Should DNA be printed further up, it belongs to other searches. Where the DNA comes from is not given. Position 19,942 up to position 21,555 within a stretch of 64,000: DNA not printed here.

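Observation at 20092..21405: DegT-family enzyme with Lys->His active site (3-dehydratase type) plus a Cys-rich insert.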

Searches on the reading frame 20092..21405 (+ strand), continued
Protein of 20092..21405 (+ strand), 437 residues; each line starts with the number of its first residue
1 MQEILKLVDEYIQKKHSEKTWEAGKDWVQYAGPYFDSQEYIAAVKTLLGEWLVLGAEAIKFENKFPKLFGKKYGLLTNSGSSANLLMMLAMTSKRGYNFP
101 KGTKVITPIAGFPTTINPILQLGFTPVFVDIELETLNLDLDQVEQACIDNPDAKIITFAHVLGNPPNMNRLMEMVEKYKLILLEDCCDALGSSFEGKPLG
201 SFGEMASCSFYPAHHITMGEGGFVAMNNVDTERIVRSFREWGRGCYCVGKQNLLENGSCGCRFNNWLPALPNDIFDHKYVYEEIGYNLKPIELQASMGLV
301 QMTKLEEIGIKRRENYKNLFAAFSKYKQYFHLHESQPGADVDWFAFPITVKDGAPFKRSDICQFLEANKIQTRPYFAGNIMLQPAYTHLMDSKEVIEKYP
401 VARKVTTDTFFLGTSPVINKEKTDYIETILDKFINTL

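Call 60: find_related_loci(query=A1, collection=genome_contigs, flank=10000)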
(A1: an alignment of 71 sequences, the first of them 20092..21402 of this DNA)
Query A1 (437 aa) in genome_contigs; peptide patterns used: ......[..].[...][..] (x = any residue, [..] = any of these).
600 stretches matched a pattern (row limit reached: there are more); 599 encode a relative of the query (tblastn E <= 1e-3); the best 80 are kept; 80 distinct loci.
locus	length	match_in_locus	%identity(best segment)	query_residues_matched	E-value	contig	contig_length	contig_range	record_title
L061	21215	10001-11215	49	23-434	1e-128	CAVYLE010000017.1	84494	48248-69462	MAG: uncultured Verrucomicrobiae bacterium isolate MFD01476.bin.1.197 genome assembly, contig: contig_74322, whole genom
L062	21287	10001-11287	45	2-435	2e-117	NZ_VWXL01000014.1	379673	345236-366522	Caproicibacter fermentans strain EA1 CAFE_14, whole genome shotgun sequence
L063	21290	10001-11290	43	2-437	5e-115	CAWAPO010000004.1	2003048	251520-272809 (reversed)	MAG: uncultured Chloroflexia bacterium isolate MFD03804.bin.2.126 genome assembly, contig: contig_24291, whole genome sh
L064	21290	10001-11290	43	2-437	2e-114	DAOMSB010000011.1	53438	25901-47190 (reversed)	MAG TPA_asm: Promineifilum sp. isolate AMR_MDS_5793 NODE_146_length_53438_cov_17.951108, whole genome shotgun sequence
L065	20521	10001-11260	44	10-434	5e-114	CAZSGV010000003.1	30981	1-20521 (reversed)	MAG TPA_asm: uncultured archaeon isolate SRP068000_co4_469 genome assembly, contig: NODE_1052_length_30981_cov_6.285779,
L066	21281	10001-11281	44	2-433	1e-111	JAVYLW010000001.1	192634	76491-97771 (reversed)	MAG: Candidatus Pacearchaeota archaeon isolate DPZ-2_202101_bins_140 DPZ-2_202101_bins_140_scaffold_1, whole genome shot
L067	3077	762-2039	43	2-434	4e-115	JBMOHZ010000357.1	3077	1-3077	MAG: Paludibacter sp. isolate Deming_bin.381 contig126941, whole genome shotgun sequence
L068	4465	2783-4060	43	2-434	1e-112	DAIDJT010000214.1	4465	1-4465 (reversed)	MAG TPA_asm: Bacteroidales bacterium isolate clean389 NODE_214_length_4465_cov_1.555150, whole genome shotgun sequence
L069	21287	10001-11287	43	2-437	3e-111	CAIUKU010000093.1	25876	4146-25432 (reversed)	MAG: uncultured Bacteroidales bacterium isolate Loclat_bin-11079 genome assembly, contig: bin-11079:093/526, whole genom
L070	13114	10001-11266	42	2-430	9e-111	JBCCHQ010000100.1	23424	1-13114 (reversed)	MAG: Planctomycetota bacterium isolate P01_B01_bin.70 k141_1373585_length_23424_cov_11.8936, whole genome shotgun sequen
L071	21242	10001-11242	43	19-437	2e-109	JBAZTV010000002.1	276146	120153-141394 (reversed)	MAG: Candidatus Shapirobacteria bacterium isolate SO_2017_GW1_211 NODE_316_length_276146_cov_5.805028_OW334_2017, whole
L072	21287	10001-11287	41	2-437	4e-109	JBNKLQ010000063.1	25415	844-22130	MAG: Candidatus Promineifilaceae bacterium isolate H1H2.bin.11.strict NODE_63_length_25415_cov_5.313403, whole genome sh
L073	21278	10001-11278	42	4-436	9e-109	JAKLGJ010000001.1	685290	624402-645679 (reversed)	MAG: Candidatus Omnitrophota bacterium isolate RA.bin37 RA.bin37_1, whole genome shotgun sequence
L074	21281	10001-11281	43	2-433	1e-108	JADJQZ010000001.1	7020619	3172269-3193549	MAG: Candidatus Obscuribacter sp. isolate Fred_18-Q3-R57-64_MAXAC.356 tig00000077-10-70086850, whole genome shotgun sequ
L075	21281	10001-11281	44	2-434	3e-108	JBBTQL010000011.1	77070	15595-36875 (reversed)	MAG: Patescibacteria group bacterium isolate H43-bin081_1 H43_bin081_1_000000000011, whole genome shotgun sequence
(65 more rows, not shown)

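Call 68: list_cluster_members(proteins=[P0007, P0092, P0048, window:20092-21402:+])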
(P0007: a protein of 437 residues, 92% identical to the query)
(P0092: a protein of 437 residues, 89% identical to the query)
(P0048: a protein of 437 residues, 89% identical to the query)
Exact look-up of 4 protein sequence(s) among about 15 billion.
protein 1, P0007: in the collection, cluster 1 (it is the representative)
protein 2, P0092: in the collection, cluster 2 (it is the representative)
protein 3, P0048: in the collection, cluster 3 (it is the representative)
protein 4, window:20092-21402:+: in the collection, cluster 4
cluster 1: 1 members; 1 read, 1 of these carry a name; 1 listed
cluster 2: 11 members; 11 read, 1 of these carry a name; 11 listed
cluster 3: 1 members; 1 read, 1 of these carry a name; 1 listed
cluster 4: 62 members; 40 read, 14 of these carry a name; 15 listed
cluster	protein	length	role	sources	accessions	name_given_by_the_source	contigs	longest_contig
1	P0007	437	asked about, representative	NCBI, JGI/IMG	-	CDP-6-deoxy-D-xylo-4-hexulose-3-dehydrase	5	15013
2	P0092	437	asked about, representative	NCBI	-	-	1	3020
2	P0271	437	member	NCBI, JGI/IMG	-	CDP-6-deoxy-D-xylo-4-hexulose-3-dehydrase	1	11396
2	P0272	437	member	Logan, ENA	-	-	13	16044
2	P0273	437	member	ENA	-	-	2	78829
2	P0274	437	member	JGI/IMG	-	-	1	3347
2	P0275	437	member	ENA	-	-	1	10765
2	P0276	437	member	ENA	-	-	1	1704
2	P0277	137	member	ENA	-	-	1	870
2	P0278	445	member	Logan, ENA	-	-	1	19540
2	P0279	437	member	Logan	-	-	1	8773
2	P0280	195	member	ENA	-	-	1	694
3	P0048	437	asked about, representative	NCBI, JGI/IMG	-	CDP-6-deoxy-D-xylo-4-hexulose-3-dehydrase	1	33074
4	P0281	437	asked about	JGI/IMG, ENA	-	-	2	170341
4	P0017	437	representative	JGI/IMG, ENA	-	CDP-6-deoxy-D-xylo-4-hexulose-3-dehydrase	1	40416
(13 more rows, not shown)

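Call 70: search_protein_families(library=ncbifam, proteins=[L001:11311-12282:+, L018:6151-7140:+, L025:12320-13276:+, L024:11311-12213:+, L024:12210-13184:+, L009:11311-12267:+, L009:12264-13478:+, L033:11311-12276:+], max_evalue=1e-10)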
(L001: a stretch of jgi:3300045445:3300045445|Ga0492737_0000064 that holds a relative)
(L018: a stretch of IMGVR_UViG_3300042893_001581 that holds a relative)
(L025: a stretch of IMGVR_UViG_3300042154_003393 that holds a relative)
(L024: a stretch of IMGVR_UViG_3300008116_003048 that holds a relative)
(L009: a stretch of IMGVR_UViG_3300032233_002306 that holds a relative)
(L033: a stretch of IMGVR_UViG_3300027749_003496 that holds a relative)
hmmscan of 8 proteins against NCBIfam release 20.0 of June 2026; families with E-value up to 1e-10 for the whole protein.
L001:11311-12282:+ (323 aa): 5 families
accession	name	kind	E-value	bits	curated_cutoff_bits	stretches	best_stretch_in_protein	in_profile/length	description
TIGR01472.1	gmd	equivalog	2.7e-118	395.1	415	1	4-320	1-341/342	GDP-mannose 4,6-dehydratase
TIGR04180.1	EDH_00030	hypoth_equivalog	3.1e-23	82.3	475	1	7-303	2-295/297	NAD-dependent 4,6-dehydratase LegB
TIGR01181.1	dTDP_gluc_dehyt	equivalog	3.2e-23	82.3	365.1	1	6-310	2-304/321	dTDP-glucose 4,6-dehydratase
TIGR01179.1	galE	equivalog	2.6e-20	72.5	262.3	1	6-171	2-167/332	UDP-glucose 4-epimerase GalE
TIGR02622.1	CDP_4_6_dhtase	equivalog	7.3e-19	68.1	278.45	1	3-167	4-171/352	CDP-glucose 4,6-dehydratase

L018:6151-7140:+ (329 aa): 7 families
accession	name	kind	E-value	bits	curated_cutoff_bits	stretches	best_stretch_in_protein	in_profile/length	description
TIGR01472.1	gmd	equivalog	4.8e-119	397.5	415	1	4-320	1-337/342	GDP-mannose 4,6-dehydratase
TIGR04180.1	EDH_00030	hypoth_equivalog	4.7e-29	101.4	475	1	7-308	2-296/297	NAD-dependent 4,6-dehydratase LegB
TIGR01181.1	dTDP_gluc_dehyt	equivalog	6.7e-29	101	365.1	1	6-322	2-312/321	dTDP-glucose 4,6-dehydratase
TIGR02622.1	CDP_4_6_dhtase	equivalog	2.6e-26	92.6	278.45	1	2-322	3-331/352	CDP-glucose 4,6-dehydratase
TIGR01179.1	galE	equivalog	4.7e-18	65.1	262.3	1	6-319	2-323/332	UDP-glucose 4-epimerase GalE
NF007582.0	PRK10217.1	equivalog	1.3e-15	57.4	698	1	4-252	2-253/355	dTDP-glucose 4,6-dehydratase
NF007490.0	PRK10084.1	subfamily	1.1e-11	44.4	649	1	5-321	2-334/361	dTDP-glucose 4,6-dehydratase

L025:12320-13276:+ (318 aa): 9 families
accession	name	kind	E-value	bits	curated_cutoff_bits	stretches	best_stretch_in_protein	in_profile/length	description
TIGR01472.1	gmd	equivalog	3.6e-103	345.3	415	1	2-316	1-341/342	GDP-mannose 4,6-dehydratase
TIGR01181.1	dTDP_gluc_dehyt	equivalog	4.4e-30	104.9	365.1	1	4-310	2-308/321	dTDP-glucose 4,6-dehydratase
TIGR04180.1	EDH_00030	hypoth_equivalog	9.3e-26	90.6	475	1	5-300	2-296/297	NAD-dependent 4,6-dehydratase LegB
TIGR01179.1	galE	equivalog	7.2e-23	80.9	262.3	1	4-307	2-319/332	UDP-glucose 4-epimerase GalE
TIGR02622.1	CDP_4_6_dhtase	equivalog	3.2e-20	72.6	278.45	1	2-164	5-172/352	CDP-glucose 4,6-dehydratase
NF043036.1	ErythonDh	equivalog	7.1e-14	51.7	325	1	3-161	2-164/321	D-erythronate dehydrogenase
NF007582.0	PRK10217.1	equivalog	3.2e-12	46.2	698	1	1-310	1-328/355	dTDP-glucose 4,6-dehydratase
TIGR02197.1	heptose_epim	equivalog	2.1e-11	43.6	274.6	1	5-311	2-311/316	ADP-glyceromanno-heptose 6-epimerase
NF007490.0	PRK10084.1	subfamily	9.5e-11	41.3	649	0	3-311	2-332/361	dTDP-glucose 4,6-dehydratase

L024:11311-12213:+ (300 aa): 4 families
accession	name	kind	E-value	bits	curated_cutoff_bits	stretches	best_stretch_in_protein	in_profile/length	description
NF047922.1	GDPFucSynFcl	equivalog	7.1e-71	239.2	500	1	5-296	7-306/308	GDP-L-fucose synthase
TIGR01181.1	dTDP_gluc_dehyt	equivalog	9.2e-25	87.4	365.1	1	33-298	63-318/321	dTDP-glucose 4,6-dehydratase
TIGR04180.1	EDH_00030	hypoth_equivalog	1.8e-13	50.2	475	1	45-249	72-263/297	NAD-dependent 4,6-dehydratase LegB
TIGR01179.1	galE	equivalog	8.4e-12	44.5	262.3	1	28-243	55-276/332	UDP-glucose 4-epimerase GalE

L024:12210-13184:+ (324 aa): 7 families
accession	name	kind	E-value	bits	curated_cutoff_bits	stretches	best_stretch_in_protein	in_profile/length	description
TIGR01472.1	gmd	equivalog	1.5e-122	409.1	415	1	2-318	1-337/342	GDP-mannose 4,6-dehydratase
TIGR01181.1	dTDP_gluc_dehyt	equivalog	1.5e-31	109.6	365.1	1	4-321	2-313/321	dTDP-glucose 4,6-dehydratase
TIGR02622.1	CDP_4_6_dhtase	equivalog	6.4e-30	104.5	278.45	1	2-323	5-334/352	CDP-glucose 4,6-dehydratase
TIGR04180.1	EDH_00030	hypoth_equivalog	1.1e-28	100.2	475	1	5-306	2-296/297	NAD-dependent 4,6-dehydratase LegB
TIGR01179.1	galE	equivalog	9e-19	67.5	262.3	1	4-319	2-325/332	UDP-glucose 4-epimerase GalE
NF007582.0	PRK10217.1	equivalog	2.1e-17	63.3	698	1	1-318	1-330/355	dTDP-glucose 4,6-dehydratase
NF007490.0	PRK10084.1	subfamily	1.7e-14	53.6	649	1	3-320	2-335/361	dTDP-glucose 4,6-dehydratase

L009:11311-12267:+ (318 aa): 6 families
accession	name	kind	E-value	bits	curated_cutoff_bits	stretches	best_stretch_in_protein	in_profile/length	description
TIGR01472.1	gmd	equivalog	2.5e-103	345.9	415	1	2-316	1-341/342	GDP-mannose 4,6-dehydratase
TIGR01181.1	dTDP_gluc_dehyt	equivalog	3.5e-29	101.9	365.1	1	4-310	2-308/321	dTDP-glucose 4,6-dehydratase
TIGR04180.1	EDH_00030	hypoth_equivalog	1.5e-22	80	475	1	5-300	2-296/297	NAD-dependent 4,6-dehydratase LegB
TIGR01179.1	galE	equivalog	9.1e-22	77.3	262.3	1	4-307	2-319/332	UDP-glucose 4-epimerase GalE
TIGR02622.1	CDP_4_6_dhtase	equivalog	4e-19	69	278.45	1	2-164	5-172/352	CDP-glucose 4,6-dehydratase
NF043036.1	ErythonDh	equivalog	6.9e-12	45.2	325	1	4-161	3-164/321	D-erythronate dehydrogenase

L009:12264-13478:+ (404 aa): 0 families

L033:11311-12276:+ (321 aa): 6 families
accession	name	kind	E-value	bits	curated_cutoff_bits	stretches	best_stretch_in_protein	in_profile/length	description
TIGR01472.1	gmd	equivalog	1.5e-91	307.2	415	1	5-320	1-340/342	GDP-mannose 4,6-dehydratase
TIGR01181.1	dTDP_gluc_dehyt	equivalog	2.9e-24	85.7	365.1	1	7-315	2-308/321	dTDP-glucose 4,6-dehydratase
TIGR04180.1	EDH_00030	hypoth_equivalog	2.2e-20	72.9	475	1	8-304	2-295/297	NAD-dependent 4,6-dehydratase LegB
TIGR01179.1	galE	equivalog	3.8e-20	72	262.3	1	8-172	3-166/332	UDP-glucose 4-epimerase GalE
TIGR02622.1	CDP_4_6_dhtase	equivalog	9.8e-15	54.5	278.45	1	4-137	4-139/352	CDP-glucose 4,6-dehydratase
NF043036.1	ErythonDh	equivalog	4.1e-12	46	325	1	7-167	3-165/321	D-erythronate dehydrogenase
